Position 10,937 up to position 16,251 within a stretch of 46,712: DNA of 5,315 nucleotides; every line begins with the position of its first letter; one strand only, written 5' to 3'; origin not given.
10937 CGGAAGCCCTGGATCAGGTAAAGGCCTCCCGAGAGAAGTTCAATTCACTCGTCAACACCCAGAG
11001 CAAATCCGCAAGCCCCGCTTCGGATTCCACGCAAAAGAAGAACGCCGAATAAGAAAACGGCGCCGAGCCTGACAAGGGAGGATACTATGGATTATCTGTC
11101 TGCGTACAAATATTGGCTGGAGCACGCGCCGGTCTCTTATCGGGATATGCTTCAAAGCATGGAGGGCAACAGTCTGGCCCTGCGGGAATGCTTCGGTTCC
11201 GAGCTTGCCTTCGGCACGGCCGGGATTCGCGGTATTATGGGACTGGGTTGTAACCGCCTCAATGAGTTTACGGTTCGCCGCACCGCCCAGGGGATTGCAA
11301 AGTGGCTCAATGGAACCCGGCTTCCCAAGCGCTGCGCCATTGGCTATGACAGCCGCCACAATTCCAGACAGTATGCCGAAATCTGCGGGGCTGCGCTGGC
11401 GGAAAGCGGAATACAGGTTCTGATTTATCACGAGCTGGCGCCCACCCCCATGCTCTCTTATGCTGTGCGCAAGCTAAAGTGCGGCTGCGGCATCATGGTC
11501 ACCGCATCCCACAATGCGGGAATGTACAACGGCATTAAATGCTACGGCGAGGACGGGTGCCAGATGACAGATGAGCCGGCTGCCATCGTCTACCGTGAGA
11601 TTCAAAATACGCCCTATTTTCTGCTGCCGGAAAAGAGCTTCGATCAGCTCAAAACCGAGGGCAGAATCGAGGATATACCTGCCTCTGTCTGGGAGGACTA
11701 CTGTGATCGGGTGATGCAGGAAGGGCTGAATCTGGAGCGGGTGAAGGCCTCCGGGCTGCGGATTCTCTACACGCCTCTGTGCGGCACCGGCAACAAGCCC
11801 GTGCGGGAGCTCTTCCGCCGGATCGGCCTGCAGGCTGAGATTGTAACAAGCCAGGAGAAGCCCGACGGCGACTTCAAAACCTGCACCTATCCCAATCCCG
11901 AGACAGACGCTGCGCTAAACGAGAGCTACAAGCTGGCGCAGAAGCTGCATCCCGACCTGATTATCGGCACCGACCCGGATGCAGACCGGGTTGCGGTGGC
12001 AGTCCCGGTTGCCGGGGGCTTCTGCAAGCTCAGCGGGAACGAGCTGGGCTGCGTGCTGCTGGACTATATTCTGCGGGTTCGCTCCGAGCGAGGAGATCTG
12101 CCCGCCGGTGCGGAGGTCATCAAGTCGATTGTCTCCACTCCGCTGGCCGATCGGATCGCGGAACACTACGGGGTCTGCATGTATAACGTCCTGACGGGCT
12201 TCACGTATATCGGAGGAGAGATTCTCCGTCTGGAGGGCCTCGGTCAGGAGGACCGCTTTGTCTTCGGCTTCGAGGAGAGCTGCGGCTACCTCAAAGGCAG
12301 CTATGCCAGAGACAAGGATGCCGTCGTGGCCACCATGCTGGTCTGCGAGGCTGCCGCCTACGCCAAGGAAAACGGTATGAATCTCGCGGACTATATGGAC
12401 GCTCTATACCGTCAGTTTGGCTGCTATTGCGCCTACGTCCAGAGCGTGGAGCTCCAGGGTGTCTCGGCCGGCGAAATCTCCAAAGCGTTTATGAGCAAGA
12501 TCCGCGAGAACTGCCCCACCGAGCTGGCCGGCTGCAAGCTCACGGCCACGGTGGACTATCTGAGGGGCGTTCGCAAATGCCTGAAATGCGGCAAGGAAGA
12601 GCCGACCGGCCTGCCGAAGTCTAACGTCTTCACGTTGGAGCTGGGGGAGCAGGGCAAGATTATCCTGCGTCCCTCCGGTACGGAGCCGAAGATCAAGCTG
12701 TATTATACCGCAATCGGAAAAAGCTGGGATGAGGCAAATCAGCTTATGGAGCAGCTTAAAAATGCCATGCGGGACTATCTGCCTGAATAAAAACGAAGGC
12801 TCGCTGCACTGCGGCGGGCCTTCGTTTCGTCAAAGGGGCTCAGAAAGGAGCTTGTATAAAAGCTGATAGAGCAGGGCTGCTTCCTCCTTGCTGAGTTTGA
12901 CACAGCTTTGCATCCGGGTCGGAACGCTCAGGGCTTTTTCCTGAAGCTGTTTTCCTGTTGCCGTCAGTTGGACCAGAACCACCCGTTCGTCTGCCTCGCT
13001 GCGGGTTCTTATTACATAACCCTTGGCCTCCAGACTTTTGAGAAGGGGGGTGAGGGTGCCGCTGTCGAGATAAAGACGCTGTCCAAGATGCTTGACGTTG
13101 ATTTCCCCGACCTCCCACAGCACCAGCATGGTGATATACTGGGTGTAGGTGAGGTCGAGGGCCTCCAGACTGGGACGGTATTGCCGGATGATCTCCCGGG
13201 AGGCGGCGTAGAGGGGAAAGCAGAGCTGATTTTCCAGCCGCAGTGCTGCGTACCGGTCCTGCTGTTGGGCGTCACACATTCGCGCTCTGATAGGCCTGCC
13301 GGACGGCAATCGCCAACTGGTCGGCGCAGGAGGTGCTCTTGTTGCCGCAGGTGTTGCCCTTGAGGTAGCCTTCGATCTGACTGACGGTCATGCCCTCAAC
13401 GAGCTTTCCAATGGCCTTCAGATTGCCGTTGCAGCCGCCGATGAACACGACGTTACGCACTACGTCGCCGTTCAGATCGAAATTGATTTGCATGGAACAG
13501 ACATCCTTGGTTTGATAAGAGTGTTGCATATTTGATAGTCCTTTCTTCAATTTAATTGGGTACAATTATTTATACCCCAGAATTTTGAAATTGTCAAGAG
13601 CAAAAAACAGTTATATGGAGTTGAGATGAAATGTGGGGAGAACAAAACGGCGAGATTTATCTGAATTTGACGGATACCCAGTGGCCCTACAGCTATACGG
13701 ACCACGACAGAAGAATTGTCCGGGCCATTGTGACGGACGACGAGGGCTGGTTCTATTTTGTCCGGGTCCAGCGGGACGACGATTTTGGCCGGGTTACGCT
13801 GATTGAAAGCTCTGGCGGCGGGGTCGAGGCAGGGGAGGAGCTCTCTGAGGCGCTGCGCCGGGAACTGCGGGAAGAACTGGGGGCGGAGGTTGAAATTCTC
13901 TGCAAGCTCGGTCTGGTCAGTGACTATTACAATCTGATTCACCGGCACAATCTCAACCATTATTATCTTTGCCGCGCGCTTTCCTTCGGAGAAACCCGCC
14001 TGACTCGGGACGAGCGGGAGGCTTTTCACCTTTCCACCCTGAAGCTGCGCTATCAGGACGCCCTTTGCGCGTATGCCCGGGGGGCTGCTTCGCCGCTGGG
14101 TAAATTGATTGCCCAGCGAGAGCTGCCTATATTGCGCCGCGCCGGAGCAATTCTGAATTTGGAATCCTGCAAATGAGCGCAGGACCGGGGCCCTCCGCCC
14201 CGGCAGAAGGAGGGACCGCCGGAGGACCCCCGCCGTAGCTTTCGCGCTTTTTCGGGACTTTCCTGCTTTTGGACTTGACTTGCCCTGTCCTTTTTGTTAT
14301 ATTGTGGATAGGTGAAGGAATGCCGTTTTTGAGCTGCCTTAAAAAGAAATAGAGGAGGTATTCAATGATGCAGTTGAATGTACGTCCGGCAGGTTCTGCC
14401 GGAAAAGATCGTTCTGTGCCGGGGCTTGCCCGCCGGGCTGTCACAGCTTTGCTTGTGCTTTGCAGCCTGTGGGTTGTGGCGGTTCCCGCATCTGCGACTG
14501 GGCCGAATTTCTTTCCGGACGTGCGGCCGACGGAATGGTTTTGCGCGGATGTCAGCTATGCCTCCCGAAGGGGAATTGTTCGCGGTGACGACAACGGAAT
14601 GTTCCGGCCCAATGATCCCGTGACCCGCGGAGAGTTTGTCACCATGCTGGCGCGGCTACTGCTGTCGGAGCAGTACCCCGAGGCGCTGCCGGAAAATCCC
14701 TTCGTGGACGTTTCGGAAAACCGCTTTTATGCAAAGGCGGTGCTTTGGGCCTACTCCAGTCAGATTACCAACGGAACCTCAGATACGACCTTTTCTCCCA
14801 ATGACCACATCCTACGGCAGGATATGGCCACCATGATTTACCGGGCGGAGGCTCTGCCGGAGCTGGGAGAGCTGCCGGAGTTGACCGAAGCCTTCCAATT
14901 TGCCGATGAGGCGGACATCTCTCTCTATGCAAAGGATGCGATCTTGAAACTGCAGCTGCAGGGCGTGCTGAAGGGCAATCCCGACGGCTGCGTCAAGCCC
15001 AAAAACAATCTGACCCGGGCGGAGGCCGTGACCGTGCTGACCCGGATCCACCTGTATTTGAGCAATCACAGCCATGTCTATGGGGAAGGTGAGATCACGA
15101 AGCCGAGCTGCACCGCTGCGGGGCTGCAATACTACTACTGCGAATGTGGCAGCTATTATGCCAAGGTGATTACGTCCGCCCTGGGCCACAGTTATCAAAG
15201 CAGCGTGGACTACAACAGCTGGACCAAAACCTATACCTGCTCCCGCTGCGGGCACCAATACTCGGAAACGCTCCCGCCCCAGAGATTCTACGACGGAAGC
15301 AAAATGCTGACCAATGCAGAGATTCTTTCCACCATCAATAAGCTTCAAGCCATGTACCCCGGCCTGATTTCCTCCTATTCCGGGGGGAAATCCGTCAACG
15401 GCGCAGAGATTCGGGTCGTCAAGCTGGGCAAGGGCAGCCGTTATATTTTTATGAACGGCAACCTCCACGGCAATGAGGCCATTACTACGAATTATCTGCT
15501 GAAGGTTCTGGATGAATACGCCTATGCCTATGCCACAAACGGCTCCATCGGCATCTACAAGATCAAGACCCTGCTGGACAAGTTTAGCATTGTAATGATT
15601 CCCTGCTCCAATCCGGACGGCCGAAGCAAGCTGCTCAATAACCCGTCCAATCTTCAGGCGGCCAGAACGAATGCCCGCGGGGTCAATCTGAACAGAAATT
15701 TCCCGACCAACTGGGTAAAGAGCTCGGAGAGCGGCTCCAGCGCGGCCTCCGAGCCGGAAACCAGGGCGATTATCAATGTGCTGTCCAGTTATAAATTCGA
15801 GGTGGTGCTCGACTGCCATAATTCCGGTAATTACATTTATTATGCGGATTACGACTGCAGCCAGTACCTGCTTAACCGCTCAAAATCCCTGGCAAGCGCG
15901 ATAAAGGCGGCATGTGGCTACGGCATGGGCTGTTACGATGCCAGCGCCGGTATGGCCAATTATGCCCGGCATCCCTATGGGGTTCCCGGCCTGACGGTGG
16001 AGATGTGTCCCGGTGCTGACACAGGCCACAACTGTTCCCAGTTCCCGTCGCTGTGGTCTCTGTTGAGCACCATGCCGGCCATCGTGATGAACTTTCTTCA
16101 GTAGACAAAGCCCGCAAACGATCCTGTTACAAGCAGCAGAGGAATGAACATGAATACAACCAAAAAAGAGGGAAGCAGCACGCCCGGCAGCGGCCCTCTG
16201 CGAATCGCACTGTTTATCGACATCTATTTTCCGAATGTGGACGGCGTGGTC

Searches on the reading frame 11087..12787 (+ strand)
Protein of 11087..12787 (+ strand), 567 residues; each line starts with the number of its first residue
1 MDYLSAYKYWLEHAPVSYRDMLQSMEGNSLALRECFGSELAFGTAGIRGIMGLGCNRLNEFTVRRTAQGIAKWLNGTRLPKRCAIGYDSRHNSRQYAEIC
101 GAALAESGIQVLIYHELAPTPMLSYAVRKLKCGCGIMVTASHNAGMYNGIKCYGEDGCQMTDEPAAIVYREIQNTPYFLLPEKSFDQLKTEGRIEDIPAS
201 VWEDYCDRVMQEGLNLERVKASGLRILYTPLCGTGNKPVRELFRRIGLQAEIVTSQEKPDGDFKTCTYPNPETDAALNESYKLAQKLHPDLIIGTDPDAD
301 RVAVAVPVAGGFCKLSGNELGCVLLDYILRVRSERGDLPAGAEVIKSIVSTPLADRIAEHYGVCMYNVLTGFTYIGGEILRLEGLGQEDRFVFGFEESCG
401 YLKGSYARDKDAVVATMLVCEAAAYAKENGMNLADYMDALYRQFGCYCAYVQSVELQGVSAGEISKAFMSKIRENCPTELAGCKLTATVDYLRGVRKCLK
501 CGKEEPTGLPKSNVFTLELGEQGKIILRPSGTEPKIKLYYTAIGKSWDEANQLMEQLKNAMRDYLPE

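Call 34: search_protein_families(library=pfam, proteins=[window:11087-12787:+], max_evalue=0.00001)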
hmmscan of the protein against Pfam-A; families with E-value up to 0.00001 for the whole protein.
window:11087-12787:+ (567 aa): 3 families
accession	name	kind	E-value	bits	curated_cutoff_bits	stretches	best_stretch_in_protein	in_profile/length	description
PF02878.22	PGM_PMM_I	-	6.9e-37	126.7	22.5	1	41-174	3-133/138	Phosphoglucomutase/phosphomannomutase, alpha/beta/alpha domain I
PF02879.22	PGM_PMM_II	-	6.2e-22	78.5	29.3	1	204-305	2-99/103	Phosphoglucomutase/phosphomannomutase, alpha/beta/alpha domain II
PF02880.22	PGM_PMM_III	-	2.9e-17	63.3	20.7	1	317-444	2-115/115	Phosphoglucomutase/phosphomannomutase, alpha/beta/alpha domain III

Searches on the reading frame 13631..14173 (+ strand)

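Call 34: search_protein_families(library=pfam, proteins=[window:13631-14173:+], max_evalue=0.00001)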
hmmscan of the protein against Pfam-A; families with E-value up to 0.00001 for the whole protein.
window:13631-14173:+ (181 aa): 1 family
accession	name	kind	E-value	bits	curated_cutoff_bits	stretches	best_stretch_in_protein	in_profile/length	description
PF00293.34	NUDIX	-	1.7e-11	44.7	21.1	1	27-123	3-102/134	NUDIX domain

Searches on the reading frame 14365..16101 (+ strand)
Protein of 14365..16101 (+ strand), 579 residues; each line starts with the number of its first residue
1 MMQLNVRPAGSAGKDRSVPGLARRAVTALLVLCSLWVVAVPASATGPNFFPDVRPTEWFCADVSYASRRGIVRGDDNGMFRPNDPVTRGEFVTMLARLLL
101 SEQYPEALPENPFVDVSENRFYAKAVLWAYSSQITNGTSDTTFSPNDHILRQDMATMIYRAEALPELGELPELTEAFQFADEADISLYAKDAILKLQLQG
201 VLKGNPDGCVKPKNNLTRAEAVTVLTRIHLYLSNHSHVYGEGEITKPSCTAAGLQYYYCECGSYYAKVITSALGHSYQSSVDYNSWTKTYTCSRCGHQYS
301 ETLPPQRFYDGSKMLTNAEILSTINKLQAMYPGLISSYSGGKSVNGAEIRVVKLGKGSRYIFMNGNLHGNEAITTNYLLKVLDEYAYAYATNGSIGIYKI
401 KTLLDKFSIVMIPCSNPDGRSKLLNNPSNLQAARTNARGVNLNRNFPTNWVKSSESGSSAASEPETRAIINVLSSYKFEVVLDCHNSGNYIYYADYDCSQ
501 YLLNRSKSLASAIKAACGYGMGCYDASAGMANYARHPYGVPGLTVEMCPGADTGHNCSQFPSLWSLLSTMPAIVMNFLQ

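Call 34: search_protein_families(library=pfam, proteins=[window:14365-16101:+], max_evalue=0.00001)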
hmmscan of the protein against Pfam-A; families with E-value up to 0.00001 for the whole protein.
window:14365-16101:+ (579 aa): 3 families
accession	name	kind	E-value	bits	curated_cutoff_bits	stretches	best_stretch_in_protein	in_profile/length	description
PF00246.29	Peptidase_M14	-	1.2e-35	124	21.6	1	320-550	1-264/286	Zinc carboxypeptidase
PF00395.25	SLH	-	7.6e-32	109.5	20.8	2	50-91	2-43/44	S-layer homology domain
PF24827.1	AstE_AspA_cat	-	1.3e-07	31.8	25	1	428-555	48-175/192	Succinylglutamate desuccinylase/Aspartoacylase catalytic domain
